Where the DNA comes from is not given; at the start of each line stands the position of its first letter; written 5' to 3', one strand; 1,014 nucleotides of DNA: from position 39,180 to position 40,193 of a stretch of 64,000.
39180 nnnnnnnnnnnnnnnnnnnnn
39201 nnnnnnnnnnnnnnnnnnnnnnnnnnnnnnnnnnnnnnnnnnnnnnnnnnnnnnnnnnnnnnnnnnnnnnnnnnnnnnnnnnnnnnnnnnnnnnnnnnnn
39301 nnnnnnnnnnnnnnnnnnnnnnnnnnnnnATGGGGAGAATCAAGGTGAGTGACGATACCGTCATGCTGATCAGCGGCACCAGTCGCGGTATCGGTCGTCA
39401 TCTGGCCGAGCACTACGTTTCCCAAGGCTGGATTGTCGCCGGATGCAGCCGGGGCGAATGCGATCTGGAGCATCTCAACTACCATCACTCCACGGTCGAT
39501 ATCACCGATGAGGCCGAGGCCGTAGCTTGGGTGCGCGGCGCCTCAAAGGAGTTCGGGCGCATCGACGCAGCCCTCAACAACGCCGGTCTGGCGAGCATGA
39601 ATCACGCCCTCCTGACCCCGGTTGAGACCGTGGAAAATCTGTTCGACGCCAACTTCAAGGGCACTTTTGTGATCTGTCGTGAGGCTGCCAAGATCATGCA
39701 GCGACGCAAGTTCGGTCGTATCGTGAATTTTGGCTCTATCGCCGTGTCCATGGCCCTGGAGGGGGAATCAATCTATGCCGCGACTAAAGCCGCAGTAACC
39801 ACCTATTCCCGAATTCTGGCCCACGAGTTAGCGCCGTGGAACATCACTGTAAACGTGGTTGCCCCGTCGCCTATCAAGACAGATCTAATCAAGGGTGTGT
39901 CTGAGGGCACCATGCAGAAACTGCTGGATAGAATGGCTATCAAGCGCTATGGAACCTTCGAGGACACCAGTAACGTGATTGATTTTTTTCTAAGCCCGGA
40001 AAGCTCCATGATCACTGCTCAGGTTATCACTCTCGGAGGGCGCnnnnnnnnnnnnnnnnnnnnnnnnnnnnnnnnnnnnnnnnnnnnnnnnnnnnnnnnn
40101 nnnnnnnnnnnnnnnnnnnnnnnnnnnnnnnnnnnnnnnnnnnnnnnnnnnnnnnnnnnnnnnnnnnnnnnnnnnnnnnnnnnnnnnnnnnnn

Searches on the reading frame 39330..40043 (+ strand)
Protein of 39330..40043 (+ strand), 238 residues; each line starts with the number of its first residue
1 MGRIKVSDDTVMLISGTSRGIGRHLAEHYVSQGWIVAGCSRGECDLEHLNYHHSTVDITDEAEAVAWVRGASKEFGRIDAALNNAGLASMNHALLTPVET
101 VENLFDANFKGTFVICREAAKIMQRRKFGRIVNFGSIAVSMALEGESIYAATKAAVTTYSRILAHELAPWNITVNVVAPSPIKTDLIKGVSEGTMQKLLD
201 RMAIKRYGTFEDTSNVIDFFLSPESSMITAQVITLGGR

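Call 10: search_protein_families(library=pfam, proteins=[window:39330-40043:+], max_evalue=0.001)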
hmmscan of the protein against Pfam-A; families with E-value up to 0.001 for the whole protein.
window:39330-40043:+ (238 aa): 4 families
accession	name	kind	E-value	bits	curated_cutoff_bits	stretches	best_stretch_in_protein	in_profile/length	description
PF13561.12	adh_short_C2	-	4.7e-46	157.7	27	1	18-234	3-230/236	Enoyl-(Acyl carrier protein) reductase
PF00106.31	adh_short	-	1.5e-43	149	26.6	1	11-192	2-192/195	short chain dehydrogenase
PF01370.27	Epimerase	-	4.1e-06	26.8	20.9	1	12-159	1-152/240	NAD dependent epimerase/dehydratase family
PF08659.16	KR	-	7.2e-06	26.5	22.6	1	12-158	3-158/180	KR domain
